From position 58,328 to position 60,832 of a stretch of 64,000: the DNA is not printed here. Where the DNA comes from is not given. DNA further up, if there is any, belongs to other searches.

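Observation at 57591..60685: Short, divergent glycyl-radical enzyme with a G-C-N-W Cys loop, coupled to its activase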

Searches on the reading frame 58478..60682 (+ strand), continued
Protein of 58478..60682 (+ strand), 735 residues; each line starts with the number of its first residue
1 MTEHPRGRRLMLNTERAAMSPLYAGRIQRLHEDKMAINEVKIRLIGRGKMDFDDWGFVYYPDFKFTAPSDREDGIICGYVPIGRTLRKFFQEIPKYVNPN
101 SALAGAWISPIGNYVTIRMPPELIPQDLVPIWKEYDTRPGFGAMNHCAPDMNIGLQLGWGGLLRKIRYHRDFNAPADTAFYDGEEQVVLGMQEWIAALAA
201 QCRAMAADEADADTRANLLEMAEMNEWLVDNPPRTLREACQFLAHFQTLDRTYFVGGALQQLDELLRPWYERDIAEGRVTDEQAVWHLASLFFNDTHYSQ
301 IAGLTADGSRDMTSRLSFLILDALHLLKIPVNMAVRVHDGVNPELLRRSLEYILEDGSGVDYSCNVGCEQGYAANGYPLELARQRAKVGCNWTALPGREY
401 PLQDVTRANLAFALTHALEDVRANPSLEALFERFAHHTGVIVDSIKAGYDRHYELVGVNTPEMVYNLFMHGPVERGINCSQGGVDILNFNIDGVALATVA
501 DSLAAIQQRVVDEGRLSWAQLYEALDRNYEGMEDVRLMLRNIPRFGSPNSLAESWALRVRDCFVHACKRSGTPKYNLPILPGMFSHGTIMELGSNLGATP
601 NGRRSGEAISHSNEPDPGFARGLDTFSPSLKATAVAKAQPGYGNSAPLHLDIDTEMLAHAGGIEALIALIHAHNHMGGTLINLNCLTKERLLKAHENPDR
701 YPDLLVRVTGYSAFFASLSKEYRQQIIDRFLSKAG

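Call 42: search_protein_families(library=pfam, proteins=[L009:7009-7743:+, L009:7861-10902:+, L009:10902-11564:+, L009:11688-12152:+, L009:12152-13102:+, L009:13143-14651:+, L012:37-2172:+, L012:2199-5342:+, L012:8350-8979:+, L009:1494-2441:-], max_evalue=0.00001)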
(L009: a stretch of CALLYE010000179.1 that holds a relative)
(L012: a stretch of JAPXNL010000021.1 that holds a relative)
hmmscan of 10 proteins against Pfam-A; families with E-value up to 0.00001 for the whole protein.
L009:7009-7743:+ (245 aa): 1 family
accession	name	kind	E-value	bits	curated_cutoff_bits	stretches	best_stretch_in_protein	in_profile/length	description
PF06283.17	ThuA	-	2.9e-32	113.1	33.4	1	8-225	1-209/209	Trehalose utilisation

L009:7861-10902:+ (1014 aa): 6 families
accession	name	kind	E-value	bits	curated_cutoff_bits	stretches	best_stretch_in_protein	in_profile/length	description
PF02836.23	Glyco_hydro_2_C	-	7.9e-93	311.3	21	1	322-617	1-302/302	Glycosyl hydrolases family 2, TIM barrel domain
PF02929.23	Bgal_small_N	-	1.8e-67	228.1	25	1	745-1008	4-247/248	Beta galactosidase small chain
PF02837.24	Glyco_hydro_2_N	-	2.4e-42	145.2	28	1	51-219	1-166/169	Glycosyl hydrolases family 2, sugar binding domain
PF16353.11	LacZ_4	-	9.8e-14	51.8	27.3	1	628-712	2-86/87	Beta-galactosidase, domain 4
PF22666.2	Glyco_hydro_2_N2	-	6.4e-09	36.5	27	1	127-192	52-117/167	Glycosyl hydrolase 2 galactose-binding domain-like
PF00703.27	Glyco_hydro_2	-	1.7e-07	32.4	23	1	224-320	1-109/109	Glycosyl hydrolases family 2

L009:10902-11564:+ (221 aa): 1 family
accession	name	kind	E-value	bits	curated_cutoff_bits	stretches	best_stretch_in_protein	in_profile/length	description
PF01351.25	RNase_HII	-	3.2e-37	128.8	25.8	1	43-219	1-197/199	Ribonuclease HII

L009:11688-12152:+ (155 aa): 1 family
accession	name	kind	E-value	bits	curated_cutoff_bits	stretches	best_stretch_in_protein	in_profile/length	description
PF02021.23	UPF0102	-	1.6e-18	67.2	23.6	1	27-132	1-80/80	Uncharacterised protein family UPF0102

L009:12152-13102:+ (317 aa): 1 family
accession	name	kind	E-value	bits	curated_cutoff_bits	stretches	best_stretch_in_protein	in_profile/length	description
PF01244.27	Peptidase_M19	-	2e-51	175.5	26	1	3-303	6-312/319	Membrane dipeptidase (Peptidase family M19)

L009:13143-14651:+ (503 aa): 2 families
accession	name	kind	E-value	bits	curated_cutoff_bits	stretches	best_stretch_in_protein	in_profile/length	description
PF14821.11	Thr_synth_N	-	5.6e-21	74.9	25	1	2-80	1-79/79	Threonine synthase N terminus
PF00291.31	PALP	-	2.5e-15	57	35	1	99-406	24-275/295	Pyridoxal-phosphate dependent enzyme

L012:37-2172:+ (712 aa): 2 families
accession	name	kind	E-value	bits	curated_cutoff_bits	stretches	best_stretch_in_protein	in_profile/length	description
PF04893.22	Yip1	-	1.8e-12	47.9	28.6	1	518-685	2-171/173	Yip1 domain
PF01436.27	NHL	-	2.4e-11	43.5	20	0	117-143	1-28/28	NHL repeat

L012:2199-5342:+ (1048 aa): 1 family
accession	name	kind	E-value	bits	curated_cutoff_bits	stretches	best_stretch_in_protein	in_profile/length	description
PF18952.6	DUF5696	-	3.1e-144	482.2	25.6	2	431-899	133-576/612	Family of unknown function (DUF5696)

L012:8350-8979:+ (210 aa): 0 families

L009:1494-2441:- (315 aa): 1 family
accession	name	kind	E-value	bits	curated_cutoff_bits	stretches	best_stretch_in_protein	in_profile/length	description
PF01116.26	F_bP_aldolase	-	1.6e-100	336.7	25.5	1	3-314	1-277/277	Fructose-bisphosphate aldolase class-II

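Call 43: search_protein_families(library=pfam, proteins=[L017:2857-5061:+, L017:5183-5587:+, L017:5673-8159:+, L017:8200-9582:+, L017:9527-11035:+, L014:111-1286:+, L014:4420-5307:+, L014:5312-7630:-, L022:1526-2602:+, L022:2680-5337:-], max_evalue=0.00001)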
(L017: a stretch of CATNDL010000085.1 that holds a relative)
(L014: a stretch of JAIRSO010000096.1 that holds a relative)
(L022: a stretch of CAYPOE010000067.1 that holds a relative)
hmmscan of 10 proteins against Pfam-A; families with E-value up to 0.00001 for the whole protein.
L017:2857-5061:+ (735 aa): 0 families

L017:5183-5587:+ (135 aa): 1 family
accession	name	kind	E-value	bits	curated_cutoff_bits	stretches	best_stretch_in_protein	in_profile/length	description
PF05164.18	ZapA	-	6.5e-21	74.9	23.8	1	10-96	2-87/88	Cell division protein ZapA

L017:5673-8159:+ (829 aa): 2 families
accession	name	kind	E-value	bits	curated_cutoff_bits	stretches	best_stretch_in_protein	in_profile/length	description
PF01136.24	Peptidase_U32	-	7e-80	268.1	22.4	1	78-310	1-232/233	Peptidase family U32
PF12392.13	DUF3656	-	1.7e-21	77.4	22.1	1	321-441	2-109/109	Collagenase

L017:8200-9582:+ (461 aa): 1 family
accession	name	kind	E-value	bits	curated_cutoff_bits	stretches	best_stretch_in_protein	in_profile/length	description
PF01098.24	FTSW_RODA_SPOVE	-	1.1e-53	183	26.4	1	117-431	27-350/356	Cell cycle protein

L017:9527-11035:+ (503 aa): 2 families
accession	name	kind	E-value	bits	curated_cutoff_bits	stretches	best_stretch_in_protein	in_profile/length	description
PF00905.27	Transpeptidase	-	2.7e-50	171.7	22.1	1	187-495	1-298/299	Penicillin binding protein transpeptidase domain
PF21922.1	PBP_dimer_2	-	6.4e-09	36.4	27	1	81-166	1-83/83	Penicillin binding protein A dimerisation domain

L014:111-1286:+ (392 aa): 6 families
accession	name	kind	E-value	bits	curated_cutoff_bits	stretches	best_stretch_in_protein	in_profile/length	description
PF13377.12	Peripla_BP_3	-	1.5e-27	97.1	26.5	1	220-381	4-167/167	Periplasmic binding protein-like domain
PF00392.27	GntR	-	3.4e-18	65.5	27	1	5-67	2-64/64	Bacterial regulatory proteins, gntR family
PF00532.27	Peripla_BP_1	-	1.3e-15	58.1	22.2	1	111-357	6-259/281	Periplasmic binding proteins and sugar binding domain of LacI family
PF13407.12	Peripla_BP_4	-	5.8e-14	52.7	35.1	1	124-357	16-252/258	Periplasmic binding protein domain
PF25213.1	HVO_A0261_N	-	1.5e-06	28.4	35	1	30-62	27-59/86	HVO_A0261 N-terminal domain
PF14502.12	HTH_41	-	2.9e-06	27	25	1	23-58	2-37/48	Helix-turn-helix domain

L014:4420-5307:+ (296 aa): 1 family
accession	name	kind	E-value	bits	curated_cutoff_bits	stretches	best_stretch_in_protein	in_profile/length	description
PF01261.30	AP_endonuc_2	-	7.5e-41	140.9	31.1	1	32-289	4-247/249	Xylose isomerase-like TIM barrel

L014:5312-7630:- (772 aa): 4 families
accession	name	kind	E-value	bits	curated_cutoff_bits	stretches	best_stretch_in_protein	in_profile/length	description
PF03772.21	Competence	-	7.2e-48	163.7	23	1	231-494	1-268/270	Competence protein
PF00753.33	Lactamase_B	-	7.9e-20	72.1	22.7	1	532-724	2-195/196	Metallo-beta-lactamase superfamily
PF13567.11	DUF4131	-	5e-17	62.5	31.6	1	39-186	3-157/165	Domain of unknown function (DUF4131)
PF12706.13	Lactamase_B_2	-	3.2e-08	33.9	27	1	548-686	3-148/200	Beta-lactamase superfamily domain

L022:1526-2602:+ (359 aa): 3 families
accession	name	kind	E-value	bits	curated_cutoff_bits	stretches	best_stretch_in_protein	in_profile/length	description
PF06071.19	YchF-GTPase_C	-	1.7e-37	127.8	27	1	275-358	1-84/84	Protein of unknown function (DUF933)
PF01926.29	MMR_HSR1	-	1e-20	74.4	21.9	1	3-107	2-86/113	50S ribosome-binding GTPase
PF02421.24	FeoB_N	-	3e-08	33.8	27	1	3-43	3-43/156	Ferrous iron transport protein B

L022:2680-5337:- (885 aa): 5 families
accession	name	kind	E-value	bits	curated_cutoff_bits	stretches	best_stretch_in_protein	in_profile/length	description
PF17389.8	Bac_rhamnosid6H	-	3e-119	398.7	24.5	1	422-788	3-339/339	Bacterial alpha-L-rhamnosidase 6 hairpin glycosidase domain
PF08531.16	Bac_rhamnosid_N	-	7e-53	179.4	25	1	143-309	4-171/172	Alpha-L-rhamnosidase N-terminal domain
PF05592.18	Bac_rhamnosid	-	8.6e-27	93.5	22.2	1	320-416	3-102/102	Bacterial alpha-L-rhamnosidase concanavalin-like domain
PF17390.7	Bac_rhamnosid_C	-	2.6e-16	59.6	22.1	1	790-862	1-73/78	Bacterial alpha-L-rhamnosidase C-terminal domain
PF25788.1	Ig_Rha78A_N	-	7.8e-16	58.7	27.4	1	9-111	1-104/105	Rha78A-like, N-terminal immunoglobulin domain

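Call 44: search_protein_families(library=pfam, proteins=[L008:7846-8766:-, L008:6405-7733:+, L008:3681-5597:+, L008:12891-13916:+, L008:13955-15928:-, L010:3722-6139:+, L010:12279-13235:-, L010:13624-15033:+, L006:3916-5331:+, L006:5237-6616:+], max_evalue=0.00001)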
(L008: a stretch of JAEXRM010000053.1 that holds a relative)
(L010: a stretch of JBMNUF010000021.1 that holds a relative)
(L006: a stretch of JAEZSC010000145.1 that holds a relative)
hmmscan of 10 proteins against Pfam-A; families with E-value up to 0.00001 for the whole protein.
L008:7846-8766:- (306 aa): 0 families

L008:6405-7733:+ (443 aa): 5 families
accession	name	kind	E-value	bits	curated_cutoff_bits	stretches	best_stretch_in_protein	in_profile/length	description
PF00248.27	Aldo_ket_red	-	4e-33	115.2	24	1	46-293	2-274/291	Aldo/keto reductase family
PF13187.11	Fer4_9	-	1.2e-09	38.5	27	1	324-392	2-50/52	4Fe-4S dicluster domain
PF13534.11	Fer4_17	-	2.8e-07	31.4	22.2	1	324-393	2-60/61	4Fe-4S dicluster domain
PF13183.11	Fer4_8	-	6.3e-07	30.3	27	1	324-393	5-68/68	4Fe-4S dicluster domain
PF13237.11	Fer4_10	-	7.7e-06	26.2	25.5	0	377-398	7-31/53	4Fe-4S dicluster domain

L008:3681-5597:+ (639 aa): 1 family
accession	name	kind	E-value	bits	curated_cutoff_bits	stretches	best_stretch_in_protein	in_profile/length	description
PF00150.24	Cellulase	-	1.9e-10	41.2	23.5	0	180-347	18-166/272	Cellulase (glycosyl hydrolase family 5)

L008:12891-13916:+ (342 aa): 1 family
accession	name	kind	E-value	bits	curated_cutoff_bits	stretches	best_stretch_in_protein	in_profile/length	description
PF05593.20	RHS_repeat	-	7.4e-34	115.9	22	3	121-153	1-34/38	RHS Repeat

L008:13955-15928:- (657 aa): 0 families

L010:3722-6139:+ (806 aa): 0 families

L010:12279-13235:- (318 aa): 0 families

L010:13624-15033:+ (470 aa): 0 families

L006:3916-5331:+ (472 aa): 0 families

L006:5237-6616:+ (460 aa): 0 families

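Call 45: find_encoding_contigs(protein=P0158, flank=8000, max_places=2)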
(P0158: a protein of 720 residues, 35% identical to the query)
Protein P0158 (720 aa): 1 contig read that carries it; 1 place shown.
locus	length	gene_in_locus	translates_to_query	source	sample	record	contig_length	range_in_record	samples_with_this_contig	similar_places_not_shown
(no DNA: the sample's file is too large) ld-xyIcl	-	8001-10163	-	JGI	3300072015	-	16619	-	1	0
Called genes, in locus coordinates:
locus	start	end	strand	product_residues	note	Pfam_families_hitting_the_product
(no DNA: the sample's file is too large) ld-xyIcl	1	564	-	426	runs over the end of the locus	PF01547:SBP_bac_1, PF13416:SBP_bac_8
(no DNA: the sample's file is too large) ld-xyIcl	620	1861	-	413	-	PF22168:DIP2311-like_C (weak), PF00480:ROK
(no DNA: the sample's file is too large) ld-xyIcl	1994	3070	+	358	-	PF22244:GCE_fung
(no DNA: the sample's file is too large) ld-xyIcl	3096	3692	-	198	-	PF06161:DUF975, PF06790:UPF0259 (weak), PF06161:DUF975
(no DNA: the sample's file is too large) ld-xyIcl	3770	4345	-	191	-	PF08757:CotH (weak)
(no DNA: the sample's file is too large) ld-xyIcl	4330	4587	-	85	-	-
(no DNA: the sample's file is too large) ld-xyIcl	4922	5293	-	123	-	PF09359:VTC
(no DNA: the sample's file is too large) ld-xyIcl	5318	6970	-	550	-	PF00664:ABC_membrane, PF00005:ABC_tran, PF02463:SMC_N (faint)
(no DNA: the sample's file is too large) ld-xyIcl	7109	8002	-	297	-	-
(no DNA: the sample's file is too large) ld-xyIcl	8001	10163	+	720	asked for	PF02901:PFL-like, PF01228:Gly_radical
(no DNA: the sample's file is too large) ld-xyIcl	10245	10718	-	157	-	PF07308:DUF1456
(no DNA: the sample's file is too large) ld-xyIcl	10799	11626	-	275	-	-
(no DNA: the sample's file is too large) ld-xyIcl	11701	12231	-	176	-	-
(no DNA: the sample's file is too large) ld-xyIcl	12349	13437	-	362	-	PF00180:Iso_dh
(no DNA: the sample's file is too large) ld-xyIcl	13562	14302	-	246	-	PF02353:CMAS (weak), PF13489:Methyltransf_23, PF03848:TehB (weak), PF13847:Methyltransf_31, PF08241:Methyltransf_11, PF08242:Methyltransf_12, PF13649:Methyltransf_25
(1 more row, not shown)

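Call 46: find_encoding_contigs(protein=P0123, flank=8000, max_places=2)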
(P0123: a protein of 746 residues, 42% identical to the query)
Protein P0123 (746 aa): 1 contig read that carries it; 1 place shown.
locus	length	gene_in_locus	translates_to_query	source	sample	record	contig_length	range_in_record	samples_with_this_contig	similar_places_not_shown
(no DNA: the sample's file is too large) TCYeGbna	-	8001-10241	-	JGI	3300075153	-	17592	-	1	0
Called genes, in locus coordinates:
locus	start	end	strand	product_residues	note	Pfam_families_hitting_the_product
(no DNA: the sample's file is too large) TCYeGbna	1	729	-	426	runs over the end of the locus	-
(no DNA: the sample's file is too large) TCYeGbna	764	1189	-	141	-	PF02517:Rce1-like (weak)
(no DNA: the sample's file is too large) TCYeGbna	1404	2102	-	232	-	PF19845:DUF6320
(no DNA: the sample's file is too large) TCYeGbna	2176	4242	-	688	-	PF00041:fn3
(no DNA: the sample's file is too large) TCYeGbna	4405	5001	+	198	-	PF02622:DUF179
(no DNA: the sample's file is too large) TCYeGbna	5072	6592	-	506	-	PF00089:Trypsin, PF13365:Trypsin_2, PF14685:PDZ_Tricorn (faint), PF13180:PDZ_2, PF17820:PDZ_6, PF00595:PDZ, PF13180:PDZ_2, PF17820:PDZ_6, +1 more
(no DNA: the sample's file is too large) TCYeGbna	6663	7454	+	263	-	-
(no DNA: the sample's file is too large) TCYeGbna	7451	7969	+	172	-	PF14512:TM1586_NiRdase (faint), PF00881:Nitroreductase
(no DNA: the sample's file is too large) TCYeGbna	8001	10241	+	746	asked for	PF02901:PFL-like, PF01228:Gly_radical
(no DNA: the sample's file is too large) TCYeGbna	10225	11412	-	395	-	PF01208:URO-D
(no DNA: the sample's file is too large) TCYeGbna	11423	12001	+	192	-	PF13489:Methyltransf_23 (weak), PF01209:Ubie_methyltran, PF13847:Methyltransf_31, PF08241:Methyltransf_11, PF08242:Methyltransf_12, PF13649:Methyltransf_25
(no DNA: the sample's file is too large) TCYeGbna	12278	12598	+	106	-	PF03551:PadR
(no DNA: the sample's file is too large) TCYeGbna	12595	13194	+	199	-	PF22564:HAAS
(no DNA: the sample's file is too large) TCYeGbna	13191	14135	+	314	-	PF13349:DUF4097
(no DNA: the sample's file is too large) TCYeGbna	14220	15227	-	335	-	PF00849:PseudoU_synth_2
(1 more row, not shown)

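Call 49: predict_structure(alignment_id=A1)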
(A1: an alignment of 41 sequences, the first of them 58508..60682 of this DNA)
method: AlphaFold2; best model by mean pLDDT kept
length: 725 residues; sequences in the alignment: 41
mean_pLDDT: 93.9   pTM: 0.93
mean pLDDT of the five models: 93.9, 93.6, 92.9, 92.0, 91.1
residues with pLDDT >= 90: 619; 70-90: 98; 50-70: 7; < 50: 1
segments of 3 or more residues with pLDDT < 50: none
pLDDT, mean of each block of 10 residues (from residue 1): 94 98 94 82 88 95 96 98 97 96 95 96 93 86 98 99 97 98 99 98 98 99 99 97 92 97 98 98 94 95 98 96 95 98 92 95 95 92 93 88 98 97 98 97 94 95 96 94 96 98 97 98 96 91 97 97 96 86 93 94 85 76 95 92 87 95 96 91 92 86 90 87 58
secondary structure, 60 per line:
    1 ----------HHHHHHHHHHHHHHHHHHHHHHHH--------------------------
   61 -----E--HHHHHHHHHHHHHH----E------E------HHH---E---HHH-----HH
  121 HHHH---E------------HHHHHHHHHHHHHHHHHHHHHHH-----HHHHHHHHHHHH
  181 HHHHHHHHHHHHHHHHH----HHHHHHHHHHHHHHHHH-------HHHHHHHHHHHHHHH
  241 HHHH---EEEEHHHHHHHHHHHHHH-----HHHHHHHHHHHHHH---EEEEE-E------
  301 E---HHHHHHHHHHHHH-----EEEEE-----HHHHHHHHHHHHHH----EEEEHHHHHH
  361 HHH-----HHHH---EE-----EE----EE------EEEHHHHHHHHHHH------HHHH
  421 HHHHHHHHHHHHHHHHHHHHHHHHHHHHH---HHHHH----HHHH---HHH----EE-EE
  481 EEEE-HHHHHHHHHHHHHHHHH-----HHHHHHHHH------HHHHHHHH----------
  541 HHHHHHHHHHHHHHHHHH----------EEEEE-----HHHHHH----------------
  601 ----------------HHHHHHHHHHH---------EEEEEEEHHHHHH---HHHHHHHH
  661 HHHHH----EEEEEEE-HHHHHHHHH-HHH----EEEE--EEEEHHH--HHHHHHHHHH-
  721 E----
elements in order (helices of 4 or more, strands of 3 or more residues): H11-34 H69-82 H119-124 H141-163 H169-197 H202-218 H226-244 E248-251 H252-265 H271-284 E288-292 H305-317 E323-327 H333-346 E351-354 H355-363 H369-372 E397-399 H400-410 H417-449 H453-457 H462-465 E479-484 H486-502 H508-516 H523-530 H541-558 E569-573 H579-584 H617-627 E637-643 H644-649 H653-665 E670-676 H678-686 E695-698 E701-704 H710-719

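Call 52: fold_search(model_id=the predicted structure, library=pdb)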
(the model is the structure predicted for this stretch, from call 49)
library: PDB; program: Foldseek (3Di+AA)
matches with E <= 10: 263; with E <= 0.001: 75
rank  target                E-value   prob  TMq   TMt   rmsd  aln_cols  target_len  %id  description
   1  5i2g_A                3.1e-38  1.00  0.85  0.77   5.7       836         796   19  1,2-propanediol Dehydration in Roseburia inulinivorans; Structural Basis for Substrate and Enantiomer Selectivity (released 2016-06-01)
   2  5i2g_B                3.4e-37  1.00  0.83  0.76   5.3       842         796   20  1,2-propanediol Dehydration in Roseburia inulinivorans; Structural Basis for Substrate and Enantiomer Selectivity (released 2016-06-01)
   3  5i2a_A                4.7e-37  1.00  0.84  0.74   5.7       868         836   18  1,2-propanediol Dehydration in Roseburia inulinivorans; Structural Basis for Substrate and Enantiomer Selectivity (released 2016-06-01)
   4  5i2a_B                4.9e-37  1.00  0.84  0.73   5.7       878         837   19  1,2-propanediol Dehydration in Roseburia inulinivorans; Structural Basis for Substrate and Enantiomer Selectivity (released 2016-06-01)
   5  1r8w_A                6.2e-37  1.00  0.82  0.76   7.3       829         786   18  Native structure of the B12-independent glycerol dehydratase from clostridium butyricum (released 2004-06-01)
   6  8yjo_A                1.0e-36  1.00  0.81  0.77   6.7       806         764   21  Structure of E. coli glycyl radical enzyme PflD with bound malonate (released 2024-10-02)
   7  2f3o_A                1.5e-36  1.00  0.82  0.77   5.5       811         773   20  Crystal Structure of a glycyl radical enzyme from Archaeoglobus fulgidus (released 2006-03-07)
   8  9r0v_A                1.5e-36  1.00  0.81  0.74   6.5       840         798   18  CutC IN COMPLEX WITH Inhibitor (released 2026-02-11)
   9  5fau_A                2.3e-36  1.00  0.81  0.75   6.7       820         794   19  wild-type choline TMA lyase in complex with choline (released 2016-09-28)
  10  5faw_A                3.1e-36  1.00  0.81  0.74   6.7       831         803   19  T502A mutant of choline TMA-lyase (released 2016-09-28)
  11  5a0u_H                4.6e-36  1.00  0.80  0.73   7.5       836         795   19  Structure of CutC choline lyase choline bound form from Klebsiella pneumoniae. (released 2015-07-29)
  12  5kdp_A                5.5e-36  1.00  0.82  0.74   6.5       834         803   19  E491A mutant of choline TMA-lyase (released 2016-09-28)
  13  9rco_A                6.7e-36  1.00  0.84  0.77   5.6       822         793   18  1,2-propanediol dehydratase with 0.1 % glycerol additive (released 2025-06-11)
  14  9r0v_C                7.7e-36  1.00  0.81  0.74   6.4       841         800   18  CutC IN COMPLEX WITH Inhibitor (released 2026-02-11)
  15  5fay_A                1.0e-35  1.00  0.82  0.74   6.8       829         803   19  Y208F mutant of choline TMA-lyase (released 2016-09-28)
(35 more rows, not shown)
